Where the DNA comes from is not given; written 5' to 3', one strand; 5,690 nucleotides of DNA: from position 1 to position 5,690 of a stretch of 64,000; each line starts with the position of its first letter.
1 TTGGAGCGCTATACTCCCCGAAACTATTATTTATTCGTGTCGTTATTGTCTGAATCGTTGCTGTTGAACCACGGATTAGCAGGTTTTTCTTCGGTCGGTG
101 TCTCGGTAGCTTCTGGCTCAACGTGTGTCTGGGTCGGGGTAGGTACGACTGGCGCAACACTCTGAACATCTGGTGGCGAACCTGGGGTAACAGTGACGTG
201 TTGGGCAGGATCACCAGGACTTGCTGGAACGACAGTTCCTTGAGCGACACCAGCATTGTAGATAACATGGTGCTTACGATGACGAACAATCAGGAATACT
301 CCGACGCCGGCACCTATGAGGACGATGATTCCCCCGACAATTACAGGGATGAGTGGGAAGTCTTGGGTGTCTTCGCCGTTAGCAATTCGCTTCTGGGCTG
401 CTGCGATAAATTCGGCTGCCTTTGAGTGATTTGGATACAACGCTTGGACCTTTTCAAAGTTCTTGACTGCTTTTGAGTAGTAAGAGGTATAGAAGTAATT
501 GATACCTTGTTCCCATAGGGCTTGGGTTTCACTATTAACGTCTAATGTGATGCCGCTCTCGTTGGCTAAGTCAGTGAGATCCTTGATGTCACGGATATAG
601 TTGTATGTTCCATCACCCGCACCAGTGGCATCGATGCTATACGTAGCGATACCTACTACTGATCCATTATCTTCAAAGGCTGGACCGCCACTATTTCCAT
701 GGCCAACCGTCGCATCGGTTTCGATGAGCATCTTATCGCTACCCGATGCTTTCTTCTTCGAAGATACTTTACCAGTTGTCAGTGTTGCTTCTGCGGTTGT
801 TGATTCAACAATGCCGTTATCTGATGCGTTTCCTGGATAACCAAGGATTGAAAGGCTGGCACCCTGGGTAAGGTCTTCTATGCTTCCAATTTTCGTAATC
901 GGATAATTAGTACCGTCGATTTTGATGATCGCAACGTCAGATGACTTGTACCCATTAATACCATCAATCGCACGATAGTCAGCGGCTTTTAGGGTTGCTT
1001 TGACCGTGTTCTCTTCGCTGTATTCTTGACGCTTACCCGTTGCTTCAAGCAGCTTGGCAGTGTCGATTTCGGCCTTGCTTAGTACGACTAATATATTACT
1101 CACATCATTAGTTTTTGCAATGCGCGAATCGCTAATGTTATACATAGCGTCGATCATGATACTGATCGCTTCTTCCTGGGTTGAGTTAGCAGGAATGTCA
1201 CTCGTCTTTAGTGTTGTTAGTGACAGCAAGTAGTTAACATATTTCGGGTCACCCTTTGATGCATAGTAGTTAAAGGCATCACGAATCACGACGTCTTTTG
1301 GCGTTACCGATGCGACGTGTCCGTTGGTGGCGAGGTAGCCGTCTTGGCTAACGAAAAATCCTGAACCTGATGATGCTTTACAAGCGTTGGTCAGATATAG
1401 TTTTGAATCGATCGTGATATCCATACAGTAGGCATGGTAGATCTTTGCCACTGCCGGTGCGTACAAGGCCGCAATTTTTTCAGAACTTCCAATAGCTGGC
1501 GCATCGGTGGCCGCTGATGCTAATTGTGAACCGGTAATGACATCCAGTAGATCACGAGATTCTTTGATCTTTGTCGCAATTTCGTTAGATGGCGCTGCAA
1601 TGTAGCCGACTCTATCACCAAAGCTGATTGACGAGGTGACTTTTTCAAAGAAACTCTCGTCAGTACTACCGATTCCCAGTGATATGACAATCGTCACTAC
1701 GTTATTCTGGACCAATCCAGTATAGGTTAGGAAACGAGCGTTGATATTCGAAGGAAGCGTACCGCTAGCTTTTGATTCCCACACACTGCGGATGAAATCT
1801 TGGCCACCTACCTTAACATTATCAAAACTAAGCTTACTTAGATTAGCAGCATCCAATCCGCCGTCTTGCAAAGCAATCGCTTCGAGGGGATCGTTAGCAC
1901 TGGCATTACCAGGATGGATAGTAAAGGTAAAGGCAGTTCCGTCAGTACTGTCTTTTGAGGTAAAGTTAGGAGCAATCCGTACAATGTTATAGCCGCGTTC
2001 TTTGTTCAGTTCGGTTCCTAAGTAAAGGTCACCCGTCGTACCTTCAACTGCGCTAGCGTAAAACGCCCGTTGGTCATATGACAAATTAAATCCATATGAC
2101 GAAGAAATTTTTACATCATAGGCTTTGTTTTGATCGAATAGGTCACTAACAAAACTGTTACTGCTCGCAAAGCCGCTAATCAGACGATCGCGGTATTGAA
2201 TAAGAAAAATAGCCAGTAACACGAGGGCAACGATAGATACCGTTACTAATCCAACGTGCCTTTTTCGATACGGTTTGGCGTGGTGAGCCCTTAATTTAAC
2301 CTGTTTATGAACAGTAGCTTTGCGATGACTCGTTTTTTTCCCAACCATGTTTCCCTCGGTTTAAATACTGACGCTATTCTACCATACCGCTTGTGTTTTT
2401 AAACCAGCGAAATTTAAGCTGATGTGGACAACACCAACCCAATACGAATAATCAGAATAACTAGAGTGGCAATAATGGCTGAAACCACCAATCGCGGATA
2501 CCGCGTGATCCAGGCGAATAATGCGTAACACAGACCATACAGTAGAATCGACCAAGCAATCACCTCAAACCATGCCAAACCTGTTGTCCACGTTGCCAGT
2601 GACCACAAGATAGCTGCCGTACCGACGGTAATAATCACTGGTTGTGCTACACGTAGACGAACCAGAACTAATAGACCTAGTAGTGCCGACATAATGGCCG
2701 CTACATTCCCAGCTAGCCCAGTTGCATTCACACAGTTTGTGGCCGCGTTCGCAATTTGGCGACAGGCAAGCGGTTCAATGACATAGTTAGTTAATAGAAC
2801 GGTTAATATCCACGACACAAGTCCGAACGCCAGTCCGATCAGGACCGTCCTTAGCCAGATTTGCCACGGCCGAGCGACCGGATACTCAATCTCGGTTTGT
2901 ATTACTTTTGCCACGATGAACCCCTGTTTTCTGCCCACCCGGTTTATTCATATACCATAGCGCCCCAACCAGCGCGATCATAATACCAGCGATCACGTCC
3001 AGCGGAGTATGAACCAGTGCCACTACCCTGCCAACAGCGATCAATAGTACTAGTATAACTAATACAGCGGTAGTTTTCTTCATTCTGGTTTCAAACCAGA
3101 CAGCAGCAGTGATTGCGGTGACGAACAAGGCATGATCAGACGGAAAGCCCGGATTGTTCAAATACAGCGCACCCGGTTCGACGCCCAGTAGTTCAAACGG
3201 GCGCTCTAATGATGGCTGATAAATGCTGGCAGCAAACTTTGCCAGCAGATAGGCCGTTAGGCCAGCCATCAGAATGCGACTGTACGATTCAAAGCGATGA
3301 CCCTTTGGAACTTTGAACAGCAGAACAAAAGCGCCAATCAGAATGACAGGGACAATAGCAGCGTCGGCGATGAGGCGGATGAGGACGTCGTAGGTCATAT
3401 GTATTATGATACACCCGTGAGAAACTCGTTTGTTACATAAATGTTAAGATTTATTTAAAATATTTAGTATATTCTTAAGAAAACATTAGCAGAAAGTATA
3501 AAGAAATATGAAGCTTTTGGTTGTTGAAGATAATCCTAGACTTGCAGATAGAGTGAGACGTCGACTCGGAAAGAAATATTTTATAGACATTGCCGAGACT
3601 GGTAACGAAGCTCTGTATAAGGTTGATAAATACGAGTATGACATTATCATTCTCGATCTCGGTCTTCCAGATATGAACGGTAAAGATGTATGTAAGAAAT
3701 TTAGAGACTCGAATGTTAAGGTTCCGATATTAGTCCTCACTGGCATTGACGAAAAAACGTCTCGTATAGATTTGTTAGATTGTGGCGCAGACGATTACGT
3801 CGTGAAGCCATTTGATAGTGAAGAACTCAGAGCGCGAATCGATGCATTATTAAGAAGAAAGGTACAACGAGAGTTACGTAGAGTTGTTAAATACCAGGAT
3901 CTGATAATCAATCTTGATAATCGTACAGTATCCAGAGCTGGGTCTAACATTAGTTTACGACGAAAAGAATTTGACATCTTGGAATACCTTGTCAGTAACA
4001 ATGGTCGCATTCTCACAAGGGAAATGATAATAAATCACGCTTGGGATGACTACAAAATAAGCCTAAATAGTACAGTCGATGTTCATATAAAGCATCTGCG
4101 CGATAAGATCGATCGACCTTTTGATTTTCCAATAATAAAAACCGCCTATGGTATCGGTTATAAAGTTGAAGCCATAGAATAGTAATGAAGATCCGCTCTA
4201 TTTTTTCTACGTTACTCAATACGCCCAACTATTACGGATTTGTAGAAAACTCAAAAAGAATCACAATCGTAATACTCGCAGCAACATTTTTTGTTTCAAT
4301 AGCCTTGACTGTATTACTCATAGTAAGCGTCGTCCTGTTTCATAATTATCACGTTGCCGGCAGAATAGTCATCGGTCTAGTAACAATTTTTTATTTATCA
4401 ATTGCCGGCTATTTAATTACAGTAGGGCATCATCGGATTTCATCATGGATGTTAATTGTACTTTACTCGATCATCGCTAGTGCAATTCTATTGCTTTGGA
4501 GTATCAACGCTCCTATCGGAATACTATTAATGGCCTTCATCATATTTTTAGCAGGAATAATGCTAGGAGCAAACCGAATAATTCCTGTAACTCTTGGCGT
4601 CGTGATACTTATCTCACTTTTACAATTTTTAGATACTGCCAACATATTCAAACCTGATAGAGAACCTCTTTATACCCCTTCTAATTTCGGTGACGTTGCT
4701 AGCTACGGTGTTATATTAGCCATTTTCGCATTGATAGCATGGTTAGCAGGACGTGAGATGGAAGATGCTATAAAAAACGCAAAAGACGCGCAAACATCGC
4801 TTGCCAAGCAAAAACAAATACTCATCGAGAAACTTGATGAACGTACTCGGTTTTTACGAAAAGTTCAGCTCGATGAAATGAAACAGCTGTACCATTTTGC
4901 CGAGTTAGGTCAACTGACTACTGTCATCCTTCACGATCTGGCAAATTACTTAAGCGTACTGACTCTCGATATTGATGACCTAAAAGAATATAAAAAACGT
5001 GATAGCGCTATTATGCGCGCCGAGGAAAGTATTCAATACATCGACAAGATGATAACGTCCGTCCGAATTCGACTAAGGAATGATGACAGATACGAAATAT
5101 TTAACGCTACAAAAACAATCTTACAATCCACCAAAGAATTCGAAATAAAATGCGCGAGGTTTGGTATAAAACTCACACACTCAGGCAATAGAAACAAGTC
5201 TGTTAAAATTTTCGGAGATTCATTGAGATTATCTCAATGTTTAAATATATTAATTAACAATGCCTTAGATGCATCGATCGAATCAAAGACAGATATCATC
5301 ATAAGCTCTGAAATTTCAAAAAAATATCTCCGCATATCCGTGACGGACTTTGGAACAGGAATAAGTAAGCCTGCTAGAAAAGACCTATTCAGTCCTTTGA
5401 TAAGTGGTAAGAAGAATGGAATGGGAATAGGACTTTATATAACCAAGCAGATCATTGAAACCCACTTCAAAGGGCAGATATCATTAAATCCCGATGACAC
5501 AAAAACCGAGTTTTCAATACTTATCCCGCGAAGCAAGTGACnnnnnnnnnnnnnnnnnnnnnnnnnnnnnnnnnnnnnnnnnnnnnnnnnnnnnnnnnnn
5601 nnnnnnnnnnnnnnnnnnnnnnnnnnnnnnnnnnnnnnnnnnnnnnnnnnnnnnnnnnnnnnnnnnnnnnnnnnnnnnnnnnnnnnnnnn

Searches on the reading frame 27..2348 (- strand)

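Call 39: search_protein_families(library=pfam, proteins=[window:27-2348:-], max_evalue=0.001)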
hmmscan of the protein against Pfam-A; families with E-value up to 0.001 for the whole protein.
window:27-2348:- (773 aa): 2 families
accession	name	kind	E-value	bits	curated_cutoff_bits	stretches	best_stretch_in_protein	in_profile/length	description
PF13365.12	Trypsin_2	-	3e-20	73.9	27.6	1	444-567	36-144/144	Trypsin-like peptidase domain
PF00089.32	Trypsin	-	9.2e-09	35.9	20.6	1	450-588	66-216/220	Trypsin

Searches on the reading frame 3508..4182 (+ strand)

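Call 39: search_protein_families(library=pfam, proteins=[window:3508-4182:+], max_evalue=0.001)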
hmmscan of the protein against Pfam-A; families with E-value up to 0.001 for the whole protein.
window:3508-4182:+ (224 aa): 2 families
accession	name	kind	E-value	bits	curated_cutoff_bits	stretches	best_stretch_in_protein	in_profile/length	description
PF00072.30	Response_reg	-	2.3e-25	89.3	30.2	1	4-111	2-110/111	Response regulator receiver domain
PF00486.34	Trans_reg_C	-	2e-22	79.5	26.2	1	146-219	2-76/77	Transcriptional regulatory protein, C terminal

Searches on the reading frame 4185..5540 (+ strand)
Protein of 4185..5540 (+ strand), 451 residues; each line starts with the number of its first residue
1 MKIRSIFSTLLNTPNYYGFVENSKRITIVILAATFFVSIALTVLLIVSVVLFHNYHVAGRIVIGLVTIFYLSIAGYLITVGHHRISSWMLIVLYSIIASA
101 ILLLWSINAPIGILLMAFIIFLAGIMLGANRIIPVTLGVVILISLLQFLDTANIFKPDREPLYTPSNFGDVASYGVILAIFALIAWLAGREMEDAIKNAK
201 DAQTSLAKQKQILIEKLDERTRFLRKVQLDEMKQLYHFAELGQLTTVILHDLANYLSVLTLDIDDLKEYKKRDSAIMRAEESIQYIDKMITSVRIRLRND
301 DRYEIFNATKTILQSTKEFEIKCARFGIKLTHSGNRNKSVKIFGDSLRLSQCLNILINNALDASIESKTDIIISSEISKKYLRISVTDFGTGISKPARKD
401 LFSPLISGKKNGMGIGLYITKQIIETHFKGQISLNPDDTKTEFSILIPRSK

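Call 39: search_protein_families(library=pfam, proteins=[window:4185-5540:+], max_evalue=0.001)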
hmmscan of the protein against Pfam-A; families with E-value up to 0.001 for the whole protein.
window:4185-5540:+ (451 aa): 2 families
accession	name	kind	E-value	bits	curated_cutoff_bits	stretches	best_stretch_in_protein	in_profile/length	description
PF02518.31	HATPase_c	-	3.7e-15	56.8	26.4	1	344-449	1-109/111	Histidine kinase-, DNA gyrase B-, and HSP90-like ATPase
PF14501.12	HATPase_c_5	-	2.8e-05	24.4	22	1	349-448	6-102/102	GHKL domain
